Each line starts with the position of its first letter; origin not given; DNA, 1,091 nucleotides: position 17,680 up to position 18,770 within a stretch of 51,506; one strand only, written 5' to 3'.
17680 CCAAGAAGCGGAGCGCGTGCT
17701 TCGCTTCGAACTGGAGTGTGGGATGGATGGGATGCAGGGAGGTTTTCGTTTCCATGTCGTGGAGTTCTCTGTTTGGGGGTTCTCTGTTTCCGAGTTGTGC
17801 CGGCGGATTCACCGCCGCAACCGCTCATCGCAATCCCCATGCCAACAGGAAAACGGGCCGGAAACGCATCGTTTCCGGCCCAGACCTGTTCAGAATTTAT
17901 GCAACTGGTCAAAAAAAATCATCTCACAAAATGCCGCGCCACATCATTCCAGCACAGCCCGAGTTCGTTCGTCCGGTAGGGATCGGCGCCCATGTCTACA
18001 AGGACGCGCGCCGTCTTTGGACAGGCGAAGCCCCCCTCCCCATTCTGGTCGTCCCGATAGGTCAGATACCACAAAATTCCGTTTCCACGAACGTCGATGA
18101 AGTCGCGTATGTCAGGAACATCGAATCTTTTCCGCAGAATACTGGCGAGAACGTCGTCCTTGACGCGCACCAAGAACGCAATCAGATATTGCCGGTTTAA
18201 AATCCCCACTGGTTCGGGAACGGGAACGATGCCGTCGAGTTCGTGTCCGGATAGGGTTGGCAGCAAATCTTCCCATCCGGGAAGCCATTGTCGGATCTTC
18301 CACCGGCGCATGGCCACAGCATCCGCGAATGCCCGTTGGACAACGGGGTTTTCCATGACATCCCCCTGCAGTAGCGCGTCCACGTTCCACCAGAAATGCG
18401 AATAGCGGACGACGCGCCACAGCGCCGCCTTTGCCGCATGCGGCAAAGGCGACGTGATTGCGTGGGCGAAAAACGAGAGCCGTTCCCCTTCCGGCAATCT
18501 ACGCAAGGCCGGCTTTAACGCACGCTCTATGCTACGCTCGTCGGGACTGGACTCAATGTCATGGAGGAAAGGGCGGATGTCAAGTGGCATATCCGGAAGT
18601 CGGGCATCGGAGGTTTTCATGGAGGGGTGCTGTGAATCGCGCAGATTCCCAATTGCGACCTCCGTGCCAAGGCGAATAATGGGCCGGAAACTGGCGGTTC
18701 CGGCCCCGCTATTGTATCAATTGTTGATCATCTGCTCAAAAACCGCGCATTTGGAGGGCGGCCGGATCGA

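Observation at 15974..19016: Three copies of a composite terminator-hairpin plus sigma-54-promoter cassette organise a minus-strand locus ending in a PLD-family nuclease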

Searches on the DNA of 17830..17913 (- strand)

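Call 97: build_rna_model(alignment_id=A3, structure=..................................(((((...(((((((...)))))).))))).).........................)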
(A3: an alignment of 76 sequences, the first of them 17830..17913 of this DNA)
Model R1 built from alignment A3 (76 sequences, 91 columns); structure: as given.
model positions 84; base pairs 12; branch points 0; effective number of sequences 6.63; information 0.676 bits per position. Calibrated on 0.2 Mb of random sequence (short: E-values are rough).
structure used (alignment columns):
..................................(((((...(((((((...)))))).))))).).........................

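Call 98: search_with_rna_model(model_id=R1, sources=[window, L120, L122, L127, L128, L131, L135, L136, L137, L138, L139, L140, L141, L142, L143, L144, L146, L147, L148, L149, L150, L152, L159, L160, L161, L162, L165, L166, L170, L171, L172, L174, L179, L180, L183, L184, L186, L189, L191, L194, L195, L196, L199, L201, L203, L204, L205, L207, L210, L211, L214, L217, L218, L219, L220, L225, L227, L228, L231, L235, L236, L240, L241, L246, L248, L249], max_evalue=0.001, make_alignment=true)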
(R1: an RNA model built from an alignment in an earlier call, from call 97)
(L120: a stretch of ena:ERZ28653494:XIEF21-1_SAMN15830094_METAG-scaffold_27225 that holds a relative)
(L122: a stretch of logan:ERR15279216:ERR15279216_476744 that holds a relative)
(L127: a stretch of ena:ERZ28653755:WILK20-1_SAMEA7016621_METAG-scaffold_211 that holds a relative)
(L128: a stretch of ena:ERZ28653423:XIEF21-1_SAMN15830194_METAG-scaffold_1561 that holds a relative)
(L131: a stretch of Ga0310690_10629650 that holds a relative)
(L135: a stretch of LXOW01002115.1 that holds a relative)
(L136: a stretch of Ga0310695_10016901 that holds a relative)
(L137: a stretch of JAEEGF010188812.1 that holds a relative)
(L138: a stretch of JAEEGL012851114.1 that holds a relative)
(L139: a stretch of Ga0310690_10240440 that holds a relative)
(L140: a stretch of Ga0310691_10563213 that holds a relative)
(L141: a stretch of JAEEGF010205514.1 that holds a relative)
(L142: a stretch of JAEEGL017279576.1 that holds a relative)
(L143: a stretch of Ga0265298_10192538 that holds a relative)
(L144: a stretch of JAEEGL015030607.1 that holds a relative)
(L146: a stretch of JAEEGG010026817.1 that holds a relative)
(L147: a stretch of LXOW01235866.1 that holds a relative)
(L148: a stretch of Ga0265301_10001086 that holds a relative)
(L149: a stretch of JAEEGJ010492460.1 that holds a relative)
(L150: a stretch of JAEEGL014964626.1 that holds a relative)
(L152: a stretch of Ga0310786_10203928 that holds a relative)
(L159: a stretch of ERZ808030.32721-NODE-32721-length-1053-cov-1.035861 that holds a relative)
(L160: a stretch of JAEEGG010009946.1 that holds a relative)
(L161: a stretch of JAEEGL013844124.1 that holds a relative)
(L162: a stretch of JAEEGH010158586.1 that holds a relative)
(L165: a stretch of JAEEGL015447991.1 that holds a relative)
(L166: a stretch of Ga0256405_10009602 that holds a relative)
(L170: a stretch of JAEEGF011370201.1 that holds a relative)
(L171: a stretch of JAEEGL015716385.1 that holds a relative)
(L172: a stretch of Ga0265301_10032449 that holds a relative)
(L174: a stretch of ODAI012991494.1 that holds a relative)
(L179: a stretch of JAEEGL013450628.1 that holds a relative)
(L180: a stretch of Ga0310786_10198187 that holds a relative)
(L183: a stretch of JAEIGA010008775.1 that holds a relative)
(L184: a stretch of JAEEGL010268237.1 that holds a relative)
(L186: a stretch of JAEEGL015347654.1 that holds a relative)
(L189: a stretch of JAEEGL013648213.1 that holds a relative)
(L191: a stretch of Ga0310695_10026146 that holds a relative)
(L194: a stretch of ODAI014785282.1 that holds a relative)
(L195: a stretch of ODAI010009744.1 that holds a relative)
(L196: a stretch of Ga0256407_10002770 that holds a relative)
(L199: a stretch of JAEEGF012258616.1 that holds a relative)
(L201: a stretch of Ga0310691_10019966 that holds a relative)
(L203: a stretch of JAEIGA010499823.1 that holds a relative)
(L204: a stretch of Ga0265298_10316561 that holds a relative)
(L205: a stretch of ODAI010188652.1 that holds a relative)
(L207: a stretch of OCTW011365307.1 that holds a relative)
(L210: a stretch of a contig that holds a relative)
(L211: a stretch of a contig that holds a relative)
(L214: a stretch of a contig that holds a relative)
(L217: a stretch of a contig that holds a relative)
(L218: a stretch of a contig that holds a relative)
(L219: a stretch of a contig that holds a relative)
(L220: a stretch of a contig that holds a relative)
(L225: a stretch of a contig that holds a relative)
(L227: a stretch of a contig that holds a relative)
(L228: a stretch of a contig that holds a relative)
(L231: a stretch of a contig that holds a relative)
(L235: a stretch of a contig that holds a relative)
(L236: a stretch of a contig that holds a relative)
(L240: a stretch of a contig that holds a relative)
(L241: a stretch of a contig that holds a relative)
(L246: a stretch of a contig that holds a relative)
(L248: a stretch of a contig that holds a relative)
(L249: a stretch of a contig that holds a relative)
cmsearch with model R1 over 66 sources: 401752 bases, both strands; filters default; matches with E-value up to 0.001: 121.
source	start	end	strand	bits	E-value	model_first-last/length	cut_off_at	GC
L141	8779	8862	+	84.2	2.2e-21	1-84/84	no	0.51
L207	476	559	-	84.1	2.3e-21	1-84/84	no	0.54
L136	6315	6399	+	83.7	3.1e-21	1-84/84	no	0.58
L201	4348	4431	+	83.1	4.4e-21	1-84/84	no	0.51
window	17830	17913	-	83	4.7e-21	1-84/84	no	0.52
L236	1796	1880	-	82.9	5.3e-21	1-84/84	no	0.48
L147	171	255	-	82.4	7.1e-21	1-84/84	no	0.52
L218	840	923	-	82.3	7.8e-21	1-84/84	no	0.5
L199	41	125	+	81.6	1.2e-20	1-84/84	no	0.53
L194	3171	3255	+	81.1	1.6e-20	1-84/84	no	0.55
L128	2703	2786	+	80.5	2.4e-20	1-84/84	no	0.54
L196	11087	11170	+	80.2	2.9e-20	1-84/84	no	0.55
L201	3537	3622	+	80.2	3e-20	1-84/84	no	0.51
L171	2985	3068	+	80.1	3.3e-20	1-84/84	no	0.51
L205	10637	10720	-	80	3.3e-20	1-84/84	no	0.49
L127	9865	9948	+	79.3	5.3e-20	1-84/84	no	0.57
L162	1904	1987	-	78.7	8e-20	1-84/84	no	0.52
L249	6778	6861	+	78.7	8e-20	1-84/84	no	0.54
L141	7974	8059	+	77.9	1.3e-19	1-84/84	no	0.52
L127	8904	8988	+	77.9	1.3e-19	1-84/84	no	0.53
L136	1135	1218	+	77.4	1.8e-19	1-84/84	no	0.5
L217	1685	1769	-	77.4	1.9e-19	1-84/84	no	0.53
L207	1286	1371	-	77.3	2e-19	1-84/84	no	0.53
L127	11040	11123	+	76.5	3.3e-19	1-84/84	no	0.54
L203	931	1014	+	76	4.8e-19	1-84/84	no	0.54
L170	382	464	-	75.6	6.2e-19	1-84/84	no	0.55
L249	12896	12980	+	74.6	1.1e-18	1-84/84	no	0.51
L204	772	856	+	74.4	1.3e-18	1-84/84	no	0.47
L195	1137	1220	+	74.1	1.6e-18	1-84/84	no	0.55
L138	1169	1252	-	73.8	1.9e-18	1-84/84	no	0.5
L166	3495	3578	-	73.2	2.9e-18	1-84/84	no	0.52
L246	6212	6295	+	73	3.3e-18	1-84/84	no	0.48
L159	916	999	+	72.9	3.6e-18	1-84/84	no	0.46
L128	838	921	+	72.8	3.8e-18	1-84/84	no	0.51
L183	8633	8717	-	72.7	3.9e-18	1-84/84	no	0.52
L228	2220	2303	+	72.7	4e-18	1-84/84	no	0.6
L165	1250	1333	+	72.4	4.7e-18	1-84/84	no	0.49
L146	5145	5229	+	72.3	5e-18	1-84/84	no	0.48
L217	604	687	-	72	6.3e-18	1-84/84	no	0.58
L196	12696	12780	+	71.8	7e-18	1-84/84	no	0.56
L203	1781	1864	+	71.8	7.3e-18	1-84/84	no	0.52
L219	1141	1224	-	71.6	8.3e-18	1-84/84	no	0.52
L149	845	927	+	71.4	9e-18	1-84/84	no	0.54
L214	3778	3862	+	71.1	1.1e-17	1-84/84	no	0.54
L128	9849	9933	+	71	1.2e-17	1-84/84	no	0.54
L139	370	453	-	70.8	1.3e-17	1-84/84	no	0.54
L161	8714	8797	+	70.7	1.5e-17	1-84/84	no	0.55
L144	1310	1394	+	70.6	1.5e-17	1-84/84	no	0.48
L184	455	537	-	70.6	1.6e-17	1-84/84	no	0.52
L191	2264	2347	+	70.3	1.9e-17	1-84/84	no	0.54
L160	2057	2140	-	70.2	2e-17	1-84/84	no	0.55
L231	1894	1977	+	69.8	2.7e-17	1-84/84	no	0.48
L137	164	248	-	69.6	3e-17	1-84/84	no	0.52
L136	8665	8748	+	69.5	3.1e-17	1-84/84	no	0.52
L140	1092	1175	+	69.2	3.8e-17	1-84/84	no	0.58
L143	897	983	+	68.1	8.1e-17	1-84/84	no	0.45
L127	4787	4870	+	67.8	9.5e-17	1-84/84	no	0.55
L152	1038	1122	-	67.5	1.2e-16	1-84/84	no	0.58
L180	2112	2195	+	67.2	1.4e-16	1-84/84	no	0.44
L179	1180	1263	+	67.1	1.5e-16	1-84/84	no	0.52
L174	5881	5965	+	66.8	1.8e-16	1-84/84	no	0.54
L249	7849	7932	+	66.1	2.9e-16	1-84/84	no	0.58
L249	3173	3256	+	66.1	2.9e-16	1-84/84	no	0.6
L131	868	952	+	65.8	3.6e-16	1-84/84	no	0.46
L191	4745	4828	+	65.6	4.1e-16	1-84/84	no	0.46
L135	2938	3022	+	65.5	4.3e-16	1-84/84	no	0.51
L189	255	338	+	65.3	4.8e-16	1-84/84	no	0.57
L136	5512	5595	+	65.3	5e-16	1-84/84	no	0.57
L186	3711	3794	+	65.3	5.1e-16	1-84/84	no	0.43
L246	10329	10412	+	63.9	1.2e-15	1-84/84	no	0.51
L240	3805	3888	+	63.8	1.4e-15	1-84/84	no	0.54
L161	10364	10447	+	63.3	1.8e-15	1-84/84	no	0.6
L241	7221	7305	+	63.3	1.8e-15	1-84/84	no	0.52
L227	1114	1197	+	63.3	1.9e-15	1-84/84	no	0.46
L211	613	698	-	62.9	2.4e-15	1-84/84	no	0.49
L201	3173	3256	+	62.7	2.7e-15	1-84/84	no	0.57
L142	833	917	-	62.6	2.9e-15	1-84/84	no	0.53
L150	1918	2000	+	61.6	5.5e-15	1-84/84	no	0.53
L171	1526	1609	+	61.3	6.9e-15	1-84/84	no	0.55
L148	2800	2882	+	61.2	7.5e-15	1-84/84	no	0.47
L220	3946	4030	-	60.7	1e-14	1-84/84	no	0.51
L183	7651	7735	-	60.6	1.1e-14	1-84/84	no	0.41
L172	1737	1820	-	60.6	1.1e-14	1-84/84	no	0.5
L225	208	291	-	59.3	2.5e-14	1-84/84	no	0.58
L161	491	575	+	59.2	2.7e-14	1-84/84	no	0.54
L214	3190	3274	+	59.1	3e-14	1-84/84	no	0.56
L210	6755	6840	+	58.6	3.9e-14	1-84/84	no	0.49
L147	538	621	-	58.5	4.3e-14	1-84/84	no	0.62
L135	5999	6083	+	58.4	4.5e-14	1-84/84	no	0.59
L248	1316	1399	+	57.3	9.4e-14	1-84/84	no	0.52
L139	1865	1948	-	57.2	9.8e-14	1-84/84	no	0.5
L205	1221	1305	-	56.9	1.2e-13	1-84/84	no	0.53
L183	6870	6953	-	56.9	1.2e-13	1-84/84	no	0.4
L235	2051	2135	+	56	2.2e-13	1-84/84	no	0.49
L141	5872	5955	+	55.4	3.2e-13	1-84/84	no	0.57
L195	339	422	+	54.6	5.4e-13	1-84/84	no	0.46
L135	1155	1239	+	54.2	6.9e-13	1-84/84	no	0.53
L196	57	139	+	53.8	9e-13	1-84/84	no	0.45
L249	5247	5330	+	50.3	9.2e-12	1-84/84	no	0.51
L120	1583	1666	+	50.3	9.2e-12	1-84/84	no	0.62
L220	868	953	-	49.3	1.7e-11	1-84/84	no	0.57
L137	1120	1204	-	49.2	1.8e-11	1-84/84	no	0.54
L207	1908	1991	-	49.1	1.9e-11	1-84/84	no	0.52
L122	250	344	+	47.8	4.7e-11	1-84/84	no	0.54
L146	10238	10322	+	43.4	8.1e-10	1-84/84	no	0.54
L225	3146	3252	-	42.1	1.9e-09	1-84/84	no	0.5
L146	8370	8464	+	41.3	3.2e-09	1-84/84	no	0.49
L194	2805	2890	+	39.9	7.8e-09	1-84/84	no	0.56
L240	3435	3517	+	38.2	2.4e-08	1-84/84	no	0.6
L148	5871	5955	+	36.2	9e-08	1-84/84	no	0.46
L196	14239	14277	+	33.4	5.7e-07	1-84/84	no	0.54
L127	13635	13708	+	30.5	3.7e-06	1-84/84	no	0.54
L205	7419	7491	-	29.3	8.3e-06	1-84/84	no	0.4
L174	3139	3184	+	28.4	1.4e-05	1-84/84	no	0.54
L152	1875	1913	-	26.7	4.3e-05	1-84/84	no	0.51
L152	1896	1978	+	24.9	0.00014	1-84/84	no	0.55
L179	5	68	+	24.2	0.00022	19-84/84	no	0.52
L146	10221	10255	-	23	0.00048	1-84/84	no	0.49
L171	2964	3002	-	22.1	0.0009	1-84/84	no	0.38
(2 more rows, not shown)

Alignment A9: 121 matches aligned to the model, 144 columns, each read 5' to 3' on its own strand. Consensus structure (alignment columns), stored with it:
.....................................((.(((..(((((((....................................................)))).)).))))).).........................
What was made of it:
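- The covariance model gave 121 hits in 402 kb (call 98).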

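Call 103: search_with_rna_model(model_id=R1, sources=[L250, L253, L126], max_evalue=0.01)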
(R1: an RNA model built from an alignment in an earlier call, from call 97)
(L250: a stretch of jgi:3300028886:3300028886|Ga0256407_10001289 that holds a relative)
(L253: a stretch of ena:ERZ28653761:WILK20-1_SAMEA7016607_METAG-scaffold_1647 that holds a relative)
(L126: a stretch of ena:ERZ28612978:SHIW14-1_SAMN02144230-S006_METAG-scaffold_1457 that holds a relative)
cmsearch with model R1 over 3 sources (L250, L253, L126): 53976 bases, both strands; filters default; matches with E-value up to 0.01: 6.
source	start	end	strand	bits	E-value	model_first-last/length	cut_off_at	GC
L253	9856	9940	+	74.7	1.4e-19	1-84/84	no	0.56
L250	9870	9953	+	66.1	4.1e-17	1-84/84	no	0.58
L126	20668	20753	+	64.7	9.7e-17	1-84/84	no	0.55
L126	20360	20442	+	61.1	1e-15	1-84/84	no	0.58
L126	9686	9806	-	19.7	0.00057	1-84/84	no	0.62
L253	9825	9873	-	16.1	0.0062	1-84/84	no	0.45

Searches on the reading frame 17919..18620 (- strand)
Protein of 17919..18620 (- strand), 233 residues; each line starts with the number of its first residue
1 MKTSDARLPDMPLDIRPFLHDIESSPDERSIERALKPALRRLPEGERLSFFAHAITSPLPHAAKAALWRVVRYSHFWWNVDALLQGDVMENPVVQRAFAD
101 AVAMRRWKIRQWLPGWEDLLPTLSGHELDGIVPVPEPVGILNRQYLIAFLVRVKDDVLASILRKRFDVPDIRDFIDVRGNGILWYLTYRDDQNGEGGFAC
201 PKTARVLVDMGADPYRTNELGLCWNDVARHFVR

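Call 6: search_protein_families(library=pfam, proteins=[window:17919-18620:-], max_evalue=0.01)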
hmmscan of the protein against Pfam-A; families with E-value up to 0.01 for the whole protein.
window:17919-18620:- (233 aa): 0 families

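Call 18: find_encoding_contigs(protein=window:17919-18620:-, flank=10000, max_places=10)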
Protein window:17919-18620:- (233 aa): no gene with exactly this product is on record in the collection.

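Call 53: search_protein_families(library=pfam, alignment_id=A4, max_evalue=0.001)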
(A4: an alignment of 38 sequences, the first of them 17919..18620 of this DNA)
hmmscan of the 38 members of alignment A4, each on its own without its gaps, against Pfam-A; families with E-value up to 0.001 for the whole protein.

A. member 1, window:17919-18620:- (233 aa): 0 families

B. families by the number of members that match (of 38 scanned): 57 families (the first 25 are shown)
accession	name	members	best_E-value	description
PF13191.12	AAA_16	4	4.6e-13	AAA ATPase domain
PF13245.12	AAA_19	3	5.1e-13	AAA domain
PF07728.20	AAA_5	3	2e-11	AAA domain (dynein-related subfamily)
PF13401.12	AAA_22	3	2.5e-08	AAA domain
PF00158.32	Sigma54_activat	2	5.5e-64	Sigma-54 interaction domain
PF01580.24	FtsK_SpoIIIE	2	1.4e-44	FtsK/SpoIIIE family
PF00004.35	AAA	2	2.7e-42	ATPase family associated with various cellular activities (AAA)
PF05970.20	PIF1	2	1.4e-30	PIF1-like helicase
PF09397.16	FtsK_gamma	2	4.4e-22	Ftsk gamma domain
PF14532.12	Sigma54_activ_2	2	6.6e-22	Sigma-54 interaction domain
PF08299.17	Bac_DnaA_C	2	1.3e-19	Bacterial dnaA protein helix-turn-helix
PF13604.12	AAA_30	2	7.6e-15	AAA domain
PF13304.12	AAA_21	2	1.8e-14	AAA domain, putative AbiEii toxin, Type IV TA system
PF13175.12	AAA_15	2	2.7e-10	AAA ATPase domain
PF00328.27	His_Phos_2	2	2.2e-09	Histidine phosphatase superfamily (branch 2)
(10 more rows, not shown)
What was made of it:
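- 2 of 38 cargo proteins are sigma-54 activators (call 53).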

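Call 54: search_protein_families(library=padloc, alignment_id=A4, max_evalue=0.001)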
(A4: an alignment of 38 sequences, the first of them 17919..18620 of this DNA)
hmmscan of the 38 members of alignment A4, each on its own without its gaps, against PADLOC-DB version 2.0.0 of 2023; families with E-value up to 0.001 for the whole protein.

A. member 1, window:17919-18620:- (233 aa): 0 families

B. families by the number of members that match (of 38 scanned): 117 families (the first 25 are shown)
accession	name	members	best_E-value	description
PDLC04140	mad8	5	1e-21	mads_8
PDLC03921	MkoA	3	0.00025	-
PDLC02806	SspH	2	1.8e-46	SspH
PDLC02804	SspH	2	2.3e-37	SspH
PDLC05065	PDC-S68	2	7.4e-22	-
PDLC05066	PDC-S68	2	5.7e-18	-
PDLC05064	PDC-S68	2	5e-17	-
PDLC02980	AriA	2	4.9e-16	-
PDLC00283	PtuA1|PtuA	2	1.5e-15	AAA ATPase domain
PDLC00303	PtuA1|PtuA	2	1.6e-15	AAA ATPase domain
PDLC00273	PtuA1|PtuA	2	1.7e-15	AAA ATPase domain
PDLC00265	PtuA1|PtuA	2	6.8e-15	AAA ATPase domain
PDLC01734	typeIV_RecD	2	2.9e-14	RecD_0_IVD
PDLC04164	AriA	2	9.5e-14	-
PDLC00290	PtuA1|PtuA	2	1e-13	AAA ATPase domain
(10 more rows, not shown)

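Call 72: search_protein_families(library=pfam, proteins=[window:17919-18620:-], max_evalue=10)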
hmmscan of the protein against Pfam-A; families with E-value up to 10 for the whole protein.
window:17919-18620:- (233 aa): 0 families

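Call 74: search_solved_structures(query=A7, max_evalue=10)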
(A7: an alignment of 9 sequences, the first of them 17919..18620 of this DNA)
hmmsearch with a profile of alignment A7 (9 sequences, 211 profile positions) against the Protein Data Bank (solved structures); distinct sequences matched with E-value up to 10: 2.
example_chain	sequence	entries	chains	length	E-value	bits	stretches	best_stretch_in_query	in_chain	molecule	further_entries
5eil_A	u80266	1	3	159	0.62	12.8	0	181-200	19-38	TRI-05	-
4o6v_A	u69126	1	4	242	1.2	11.9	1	82-131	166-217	Oxidoreductase, short-chain dehydrogenase/reductase family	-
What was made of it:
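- On Ankyrin repeat protein (233-aa protein): A nine-sequence profile against PDB gave nothing below E 0.6 (call 74).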

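Call 75: search_protein_families(library=padloc, proteins=[window:17919-18620:-], max_evalue=0.001)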
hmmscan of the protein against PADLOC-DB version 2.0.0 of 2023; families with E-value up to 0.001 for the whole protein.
window:17919-18620:- (233 aa): 0 families
